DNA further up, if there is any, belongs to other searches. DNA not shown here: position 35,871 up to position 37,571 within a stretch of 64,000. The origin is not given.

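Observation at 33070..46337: hdrA-hdrA'-lpd-gcvH-mvhD-hdrL-mvhD(Sec)-metV-metF-hdrC-hdrB: a MetFV/Hdr electron-bifurcation locus with an embedded lipoyl-carrier/E3 pair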

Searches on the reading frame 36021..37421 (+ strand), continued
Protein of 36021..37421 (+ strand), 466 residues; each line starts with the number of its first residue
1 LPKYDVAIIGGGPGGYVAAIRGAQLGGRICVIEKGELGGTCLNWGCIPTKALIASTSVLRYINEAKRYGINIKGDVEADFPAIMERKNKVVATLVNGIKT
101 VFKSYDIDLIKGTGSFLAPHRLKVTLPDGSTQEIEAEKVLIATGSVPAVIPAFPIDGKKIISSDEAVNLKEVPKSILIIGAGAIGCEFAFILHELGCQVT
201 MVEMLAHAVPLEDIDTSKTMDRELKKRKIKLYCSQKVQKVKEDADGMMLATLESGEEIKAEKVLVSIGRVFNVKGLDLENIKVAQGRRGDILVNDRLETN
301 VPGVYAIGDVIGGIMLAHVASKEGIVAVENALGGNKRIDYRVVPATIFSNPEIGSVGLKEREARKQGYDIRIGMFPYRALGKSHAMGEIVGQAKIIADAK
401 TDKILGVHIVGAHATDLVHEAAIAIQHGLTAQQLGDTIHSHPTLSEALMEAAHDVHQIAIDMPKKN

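Call 87: search_protein_families(library=ncbifam, proteins=[L170:5586-6131:+, L170:6137-7027:+, L170:7045-8298:+, L170:8300-9976:+, L170:10001-11395:+, L170:11408-11866:+, L170:11906-12364:+, L170:12379-13260:+, L170:18100-19245:+, L170:19377-20036:+], max_evalue=1e-10)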
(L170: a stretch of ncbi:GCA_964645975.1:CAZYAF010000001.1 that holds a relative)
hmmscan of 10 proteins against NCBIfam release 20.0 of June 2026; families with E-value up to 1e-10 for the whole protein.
L170:5586-6131:+ (181 aa): 5 families
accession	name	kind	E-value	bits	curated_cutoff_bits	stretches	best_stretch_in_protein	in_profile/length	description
TIGR03290.1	CoB_CoM_SS_C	equivalog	1.1e-35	122.8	160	1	28-156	2-129/144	CoB--CoM heterodisulfide reductase subunit C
NF038018.1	qmoC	equivalog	4.5e-21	75.7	300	1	11-122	2-108/360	quinone-interacting membrane-bound oxidoreductase complex subunit QmoC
NF041779.1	hetero_SS_HdrC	equivalog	9.7e-17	61.1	350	1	27-107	30-108/198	ferredoxin:CoB-CoM heterodisulfide reductase subunit HdrC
NF041890.1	hdrC_Methbact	equivalog_domain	3.7e-15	56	270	1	7-109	5-108/192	ferredoxin:CoB-CoM heterodisulfide reductase subunit HdrC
NF008369.0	PRK11168.1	equivalog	8.5e-11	41.4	278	0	26-104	9-89/401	anaerobic glycerol-3-phosphate dehydrogenase subunit C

L170:6137-7027:+ (296 aa): 5 families
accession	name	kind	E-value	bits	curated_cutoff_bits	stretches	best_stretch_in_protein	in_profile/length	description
TIGR03288.1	CoB_CoM_SS_B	equivalog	6e-88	294.9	345.15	1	2-290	1-290/290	CoB--CoM heterodisulfide reductase subunit B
NF042965.1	MFR_anch_SdhE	equivalog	1.6e-47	162.4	500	1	2-285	2-280/282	8-methylmenaquinol:fumarate reductase membrane anchor subunit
NF041780.1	hetero_SS_HdrB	equivalog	3.9e-43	147.9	450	1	4-289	7-304/304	ferredoxin:CoB-CoM heterodisulfide reductase subunit HdrB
NF045670.1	quin_L_LdhH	equivalog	7.7e-19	67.4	800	1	2-235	468-683/706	L-lactate dehydrogenase (quinone) large subunit LdhH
NF004898.0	PRK06259.1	equivalog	1.7e-17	63.2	385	1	2-238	263-464/488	fumarate reductase (CoM/CoB) subunit TfrB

L170:7045-8298:+ (417 aa): 3 families
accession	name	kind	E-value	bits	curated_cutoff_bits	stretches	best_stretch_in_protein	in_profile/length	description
NF040770.1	hetero_SS_HdrA2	exception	5.5e-122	408.4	1100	1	7-414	142-560/777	CoB-CoM heterodisulfide reductase HdrA2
NF041778.1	hetero_SS_HdrA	equivalog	9.9e-105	351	1400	1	7-411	145-567/771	ferredoxin:CoB-CoM heterodisulfide reductase subunit HdrA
NF041891.1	hdrA_Methbact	equivalog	1.5e-96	324.3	1300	1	8-413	137-555/762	ferredoxin:CoB-CoM heterodisulfide reductase subunit HdrA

L170:8300-9976:+ (558 aa): 4 families
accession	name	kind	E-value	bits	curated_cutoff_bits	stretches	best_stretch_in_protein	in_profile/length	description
NF040770.1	hetero_SS_HdrA2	exception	3.7e-87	293.2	1100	2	6-235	1-231/777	CoB-CoM heterodisulfide reductase HdrA2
NF041778.1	hetero_SS_HdrA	equivalog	2.4e-70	237.3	1400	2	3-236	4-239/771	ferredoxin:CoB-CoM heterodisulfide reductase subunit HdrA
NF041891.1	hdrA_Methbact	equivalog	1.6e-56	191.9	1300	2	6-237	2-231/762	ferredoxin:CoB-CoM heterodisulfide reductase subunit HdrA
NF009410.0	PRK12771.1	subfamily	6.9e-12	44.7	516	0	138-181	133-176/566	NAD(P)-binding protein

L170:10001-11395:+ (464 aa): 39 families (the best 25 are shown)
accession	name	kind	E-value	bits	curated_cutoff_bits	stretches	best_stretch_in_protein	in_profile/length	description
TIGR01350.1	lipoamide_DH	equivalog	8e-167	555.6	408.8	1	3-460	1-460/461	dihydrolipoyl dehydrogenase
NF003585.0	PRK05249.1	equivalog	3.6e-109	365.5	465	1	2-456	5-459/464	Si-specific NAD(P)(+) transhydrogenase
TIGR02053.1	MerA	equivalog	6e-107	358.5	454.45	1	4-452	1-451/465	mercury(II) reductase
NF004945.0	PRK06292.2-3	equivalog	2e-99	333.6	494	1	1-451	1-449/457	dihydrolipoyl dehydrogenase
NF004776.0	PRK06116.1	equivalog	8.3e-98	328.3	480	1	2-446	3-445/450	glutathione-disulfide reductase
NF004947.0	PRK06292.2-5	equivalog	1.8e-95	320.6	592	1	1-457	1-461/474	dihydrolipoyl dehydrogenase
NF004943.0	PRK06292.2-1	equivalog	3.9e-94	316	432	1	1-453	1-454/456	dihydrolipoyl dehydrogenase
NF004991.0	PRK06370.1-3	subfamily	8.9e-94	314.8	620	1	2-455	34-488/509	FAD-containing oxidoreductase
NF005883.0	PRK07845.1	equivalog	3.4e-92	309.9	479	1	5-457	4-462/466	NAD(P)H-quinone dehydrogenase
TIGR01424.1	gluta_reduc_2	equivalog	1.6e-91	307.1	606.05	1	4-447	3-442/446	glutathione-disulfide reductase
NF004992.0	PRK06370.1-4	equivalog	6.5e-87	291.9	629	1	2-456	3-457/459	FAD-containing oxidoreductase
NF005884.0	PRK07846.1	equivalog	4.4e-84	282.7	501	1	1-450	1-447/454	mycothione reductase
NF004946.0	PRK06292.2-4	subfamily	1.8e-82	277.7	634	1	1-455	1-471/487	dihydrolipoyl dehydrogenase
NF004939.0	PRK06292.1-1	equivalog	1.4e-80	271.3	435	1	2-456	4-460/476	dihydrolipoyl dehydrogenase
TIGR01421.1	gluta_reduc_1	equivalog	3.5e-80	270.4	556.15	1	3-447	2-446/450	glutathione-disulfide reductase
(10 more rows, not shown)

L170:11408-11866:+ (152 aa): 2 families
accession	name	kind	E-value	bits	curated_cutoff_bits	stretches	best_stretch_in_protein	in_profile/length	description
NF045873.1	F420_non_VhuD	exception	3e-40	137.4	215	1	23-152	2-131/132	F420-non-reducing hydrogenase iron-sulfur subunit VhuD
NF040770.1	hetero_SS_HdrA2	exception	3.4e-38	131.3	1100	1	14-149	639-774/777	CoB-CoM heterodisulfide reductase HdrA2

L170:11906-12364:+ (152 aa): 4 families
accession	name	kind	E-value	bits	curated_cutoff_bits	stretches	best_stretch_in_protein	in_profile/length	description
TIGR03290.1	CoB_CoM_SS_C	equivalog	1.4e-27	96.4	160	1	22-143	2-120/144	CoB--CoM heterodisulfide reductase subunit C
NF038018.1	qmoC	equivalog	3.9e-18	66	300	1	5-123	2-116/360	quinone-interacting membrane-bound oxidoreductase complex subunit QmoC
NF041779.1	hetero_SS_HdrC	equivalog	1.5e-16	60.5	350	1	22-96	31-101/198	ferredoxin:CoB-CoM heterodisulfide reductase subunit HdrC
NF041890.1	hdrC_Methbact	equivalog_domain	2.1e-15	56.8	270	1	18-109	26-112/192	ferredoxin:CoB-CoM heterodisulfide reductase subunit HdrC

L170:12379-13260:+ (293 aa): 6 families
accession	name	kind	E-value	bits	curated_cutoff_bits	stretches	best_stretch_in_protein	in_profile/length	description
TIGR03288.1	CoB_CoM_SS_B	equivalog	8.5e-90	300.9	345.15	1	8-293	2-290/290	CoB--CoM heterodisulfide reductase subunit B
NF042965.1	MFR_anch_SdhE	equivalog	1.5e-46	159.3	500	1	7-284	2-276/282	8-methylmenaquinol:fumarate reductase membrane anchor subunit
NF041780.1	hetero_SS_HdrB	equivalog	9.4e-33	113.8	450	1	4-292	2-304/304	ferredoxin:CoB-CoM heterodisulfide reductase subunit HdrB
NF045670.1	quin_L_LdhH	equivalog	2.5e-20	72.3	800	1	3-237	464-682/706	L-lactate dehydrogenase (quinone) large subunit LdhH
NF004898.0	PRK06259.1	equivalog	2.3e-13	49.6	385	1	6-244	262-465/488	fumarate reductase (CoM/CoB) subunit TfrB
NF008369.0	PRK11168.1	equivalog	7.3e-11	41.6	278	1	4-161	165-305/401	anaerobic glycerol-3-phosphate dehydrogenase subunit C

L170:18100-19245:+ (381 aa): 9 families
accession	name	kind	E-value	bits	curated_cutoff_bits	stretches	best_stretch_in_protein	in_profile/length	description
NF004898.0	PRK06259.1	equivalog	1.6e-46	159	385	1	9-372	130-486/488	fumarate reductase (CoM/CoB) subunit TfrB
NF008369.0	PRK11168.1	equivalog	4.4e-28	98.3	278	1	129-348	165-380/401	anaerobic glycerol-3-phosphate dehydrogenase subunit C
NF045670.1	quin_L_LdhH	equivalog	1.2e-26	93.3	800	1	134-367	470-702/706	L-lactate dehydrogenase (quinone) large subunit LdhH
NF045663.1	diclust_near_Sec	equivalog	5.6e-24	84.2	530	1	12-347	303-617/759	pyridine nucleotide-disulfide oxidoreductase/dicluster-binding protein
TIGR03379.1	glycerol3P_GlpC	equivalog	1.5e-20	73.3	279.9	0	135-347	159-376/397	anaerobic glycerol-3-phosphate dehydrogenase subunit GlpC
NF045711.1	sulf_resp_HmcF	equivalog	4.9e-15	55.3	750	1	163-349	227-426/457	sulfate respiration complex iron-sulfur protein HmcF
NF045724.1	ferredox_TmcB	equivalog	5.8e-13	48.2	735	0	186-362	233-418/430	electron transfer complex ferredoxin TmcB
TIGR03290.1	CoB_CoM_SS_C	equivalog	1.1e-12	48.2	160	1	14-94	3-82/144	CoB--CoM heterodisulfide reductase subunit C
NF045796.1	DsrK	equivalog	3.2e-11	42.5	400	0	190-349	242-408/453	sulfate reduction electron transfer complex DsrMKJOP subunit DsrK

L170:19377-20036:+ (219 aa): 2 families
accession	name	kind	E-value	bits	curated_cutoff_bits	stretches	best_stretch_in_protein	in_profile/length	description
NF040770.1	hetero_SS_HdrA2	exception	4.6e-26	91.2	1100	1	1-96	683-777/777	CoB-CoM heterodisulfide reductase HdrA2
NF045873.1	F420_non_VhuD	exception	8.7e-14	51.7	215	1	2-92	38-127/132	F420-non-reducing hydrogenase iron-sulfur subunit VhuD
